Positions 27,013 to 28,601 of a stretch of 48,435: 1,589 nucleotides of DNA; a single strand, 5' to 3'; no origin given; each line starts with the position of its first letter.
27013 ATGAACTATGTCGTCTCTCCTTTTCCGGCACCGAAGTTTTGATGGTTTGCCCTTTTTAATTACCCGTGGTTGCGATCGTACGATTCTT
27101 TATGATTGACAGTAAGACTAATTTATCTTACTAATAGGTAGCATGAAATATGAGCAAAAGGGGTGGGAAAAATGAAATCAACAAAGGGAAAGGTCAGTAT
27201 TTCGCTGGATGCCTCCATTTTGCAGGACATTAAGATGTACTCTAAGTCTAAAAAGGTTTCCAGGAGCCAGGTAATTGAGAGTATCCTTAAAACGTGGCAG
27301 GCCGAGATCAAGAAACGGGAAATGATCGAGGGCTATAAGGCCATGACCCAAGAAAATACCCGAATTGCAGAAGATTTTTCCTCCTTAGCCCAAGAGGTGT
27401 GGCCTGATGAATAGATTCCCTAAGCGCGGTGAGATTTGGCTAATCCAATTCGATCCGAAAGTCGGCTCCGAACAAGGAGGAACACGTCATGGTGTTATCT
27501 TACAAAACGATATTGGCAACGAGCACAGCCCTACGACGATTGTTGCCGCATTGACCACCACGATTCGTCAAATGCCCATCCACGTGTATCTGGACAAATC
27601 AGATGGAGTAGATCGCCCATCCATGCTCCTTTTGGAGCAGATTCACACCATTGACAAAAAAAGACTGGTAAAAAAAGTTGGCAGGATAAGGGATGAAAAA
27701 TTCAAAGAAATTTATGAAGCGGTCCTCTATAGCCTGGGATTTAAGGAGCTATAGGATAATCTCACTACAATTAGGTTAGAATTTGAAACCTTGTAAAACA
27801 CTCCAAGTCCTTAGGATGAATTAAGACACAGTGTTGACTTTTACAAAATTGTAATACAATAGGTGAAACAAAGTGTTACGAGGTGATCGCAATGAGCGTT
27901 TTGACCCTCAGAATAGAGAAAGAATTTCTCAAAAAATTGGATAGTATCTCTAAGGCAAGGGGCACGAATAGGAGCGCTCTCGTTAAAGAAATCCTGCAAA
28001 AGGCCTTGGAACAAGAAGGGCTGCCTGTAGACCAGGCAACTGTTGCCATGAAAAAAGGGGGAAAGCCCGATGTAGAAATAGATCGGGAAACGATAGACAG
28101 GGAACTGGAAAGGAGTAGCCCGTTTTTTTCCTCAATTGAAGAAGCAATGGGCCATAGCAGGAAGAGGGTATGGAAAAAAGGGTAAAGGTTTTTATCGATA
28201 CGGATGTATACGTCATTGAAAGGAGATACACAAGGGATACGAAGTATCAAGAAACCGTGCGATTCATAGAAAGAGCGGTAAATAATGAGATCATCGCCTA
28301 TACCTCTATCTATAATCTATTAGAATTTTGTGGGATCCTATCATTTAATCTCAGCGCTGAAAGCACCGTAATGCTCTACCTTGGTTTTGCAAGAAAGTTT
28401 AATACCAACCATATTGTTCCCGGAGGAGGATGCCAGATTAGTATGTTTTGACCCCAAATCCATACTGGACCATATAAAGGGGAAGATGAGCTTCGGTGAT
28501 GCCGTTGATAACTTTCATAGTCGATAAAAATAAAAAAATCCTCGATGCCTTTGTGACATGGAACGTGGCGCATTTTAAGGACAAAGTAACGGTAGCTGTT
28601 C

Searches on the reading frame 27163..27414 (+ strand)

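Call 4: search_protein_families(library=pfam, proteins=[window:27163-27414:+], max_evalue=0.01)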
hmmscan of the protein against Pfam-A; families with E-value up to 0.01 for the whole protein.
window:27163-27414:+ (83 aa): 1 family
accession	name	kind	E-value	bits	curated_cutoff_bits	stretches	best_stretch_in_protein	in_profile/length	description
PF19891.5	DUF6364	-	1.1e-07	32.6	27.3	1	8-66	2-57/70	Family of unknown function (DUF6364)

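Call 5: search_protein_families(library=padloc, proteins=[window:27163-27414:+], max_evalue=0.01)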
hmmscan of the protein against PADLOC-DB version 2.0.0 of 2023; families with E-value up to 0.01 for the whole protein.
window:27163-27414:+ (83 aa): 0 families

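Call 6: search_protein_families(library=ncbifam, proteins=[window:27163-27414:+], max_evalue=0.01)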
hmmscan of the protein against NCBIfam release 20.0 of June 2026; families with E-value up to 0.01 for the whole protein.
window:27163-27414:+ (83 aa): 3 families
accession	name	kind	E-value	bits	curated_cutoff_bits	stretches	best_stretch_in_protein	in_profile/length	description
NF050104.1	TA_MazE_antitoxin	equivalog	0.00056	20.2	65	1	10-65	1-53/69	type II toxin-antitoxin system MazE family antitoxin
NF053762.1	aCcr1_fam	equivalog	0.0021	17.9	60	1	11-38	3-30/38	aCcr1 family cell cycle regulator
NF008671.0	PRK11675.1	equivalog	0.0062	16.9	62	1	10-45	52-87/95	LexA regulated protein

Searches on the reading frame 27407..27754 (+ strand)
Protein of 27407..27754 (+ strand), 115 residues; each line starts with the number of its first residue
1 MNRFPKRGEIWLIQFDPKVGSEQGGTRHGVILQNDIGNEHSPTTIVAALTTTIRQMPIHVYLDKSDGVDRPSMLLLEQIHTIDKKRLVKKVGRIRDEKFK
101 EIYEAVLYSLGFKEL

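Call 4: search_protein_families(library=pfam, proteins=[window:27407-27754:+], max_evalue=0.01)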
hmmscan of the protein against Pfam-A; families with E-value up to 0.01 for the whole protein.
window:27407-27754:+ (115 aa): 2 families
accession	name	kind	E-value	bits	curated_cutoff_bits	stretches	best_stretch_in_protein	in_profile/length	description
PF02452.23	PemK_toxin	-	1.3e-29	103.1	23.1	1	6-107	1-106/109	PemK-like, MazF-like toxin of type II toxin-antitoxin system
PF20233.3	DUF6590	-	7.7e-06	26.4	27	1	26-102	79-150/152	Family of unknown function (DUF6590)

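Call 5: search_protein_families(library=padloc, proteins=[window:27407-27754:+], max_evalue=0.01)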
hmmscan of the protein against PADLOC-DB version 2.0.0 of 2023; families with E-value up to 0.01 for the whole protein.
window:27407-27754:+ (115 aa): 0 families

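Call 6: search_protein_families(library=ncbifam, proteins=[window:27407-27754:+], max_evalue=0.01)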
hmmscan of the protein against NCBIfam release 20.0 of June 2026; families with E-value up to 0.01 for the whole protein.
window:27407-27754:+ (115 aa): 3 families
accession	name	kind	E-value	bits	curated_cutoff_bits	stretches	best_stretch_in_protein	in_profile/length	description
NF007386.0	PRK09907.1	equivalog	6.7e-12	45.4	120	1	4-104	6-104/111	endoribonuclease MazF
NF007320.0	PRK09812.1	equivalog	1.9e-05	24.7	129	1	6-101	8-106/116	type II toxin-antitoxin system ChpB family toxin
NF052489.1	TAtMazFAgrob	equivalog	0.0035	17.1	150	1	2-89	3-89/118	type II toxin-antitoxin system toxin MazF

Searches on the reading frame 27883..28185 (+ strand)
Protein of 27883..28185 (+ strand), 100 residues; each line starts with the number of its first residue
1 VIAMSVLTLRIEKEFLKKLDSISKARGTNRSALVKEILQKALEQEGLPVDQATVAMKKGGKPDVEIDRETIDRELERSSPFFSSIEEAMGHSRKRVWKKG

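Call 4: search_protein_families(library=pfam, proteins=[window:27883-28185:+], max_evalue=0.01)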
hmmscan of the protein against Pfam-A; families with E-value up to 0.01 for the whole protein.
window:27883-28185:+ (100 aa): 4 families
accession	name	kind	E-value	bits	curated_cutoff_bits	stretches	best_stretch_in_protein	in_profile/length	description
PF01402.27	RHH_1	-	7.4e-06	26.2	20.5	1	7-44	2-39/39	Ribbon-helix-helix protein, copG family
PF19891.5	DUF6364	-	3.8e-05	24.5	27.3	1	7-51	5-47/70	Family of unknown function (DUF6364)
PF19807.5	DUF6290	-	0.0027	18.3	27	0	4-45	1-42/72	Family of unknown function (DUF6290)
PF13467.12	RHH_4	-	0.0042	17.5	25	1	8-43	14-49/67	Ribbon-helix-helix domain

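Call 5: search_protein_families(library=padloc, proteins=[window:27883-28185:+], max_evalue=0.01)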
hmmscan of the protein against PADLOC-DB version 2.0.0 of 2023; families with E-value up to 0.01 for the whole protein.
window:27883-28185:+ (100 aa): 0 families

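Call 6: search_protein_families(library=ncbifam, proteins=[window:27883-28185:+], max_evalue=0.01)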
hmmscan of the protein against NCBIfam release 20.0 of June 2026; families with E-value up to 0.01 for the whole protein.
window:27883-28185:+ (100 aa): 5 families
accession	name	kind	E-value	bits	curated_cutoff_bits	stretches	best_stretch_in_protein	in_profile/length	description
NF053762.1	aCcr1_fam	equivalog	5.5e-06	26.2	60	1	6-34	2-30/38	aCcr1 family cell cycle regulator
NF002815.0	PRK02967.1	equivalog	0.00011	22.2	83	1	4-51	1-49/139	nickel-responsive transcriptional regulator NikR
NF008671.0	PRK11675.1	equivalog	0.0013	19.1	62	1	7-44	53-90/95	LexA regulated protein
TIGR02384.1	RelB_DinJ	subfamily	0.0015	18.8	45.65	1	5-88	4-81/85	type II toxin-antitoxin system RelB/DinJ family antitoxin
TIGR02793.1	nikR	equivalog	0.0019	18.5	175.45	1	7-51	3-48/129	nickel-responsive transcriptional regulator NikR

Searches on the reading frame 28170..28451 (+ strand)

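Call 4: search_protein_families(library=pfam, proteins=[window:28170-28451:+], max_evalue=0.01)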
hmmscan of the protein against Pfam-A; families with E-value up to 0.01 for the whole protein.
window:28170-28451:+ (93 aa): 0 families

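Call 5: search_protein_families(library=padloc, proteins=[window:28170-28451:+], max_evalue=0.01)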
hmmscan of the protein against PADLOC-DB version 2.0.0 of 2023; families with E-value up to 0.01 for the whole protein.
window:28170-28451:+ (93 aa): 1 family
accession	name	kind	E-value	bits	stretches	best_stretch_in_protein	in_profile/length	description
PDLC03538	REase_II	-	0.0014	16.3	1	17-55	63-104/226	Type II restriction enzyme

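Call 6: search_protein_families(library=ncbifam, proteins=[window:28170-28451:+], max_evalue=0.01)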
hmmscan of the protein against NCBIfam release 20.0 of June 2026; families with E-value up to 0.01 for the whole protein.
window:28170-28451:+ (93 aa): 0 families
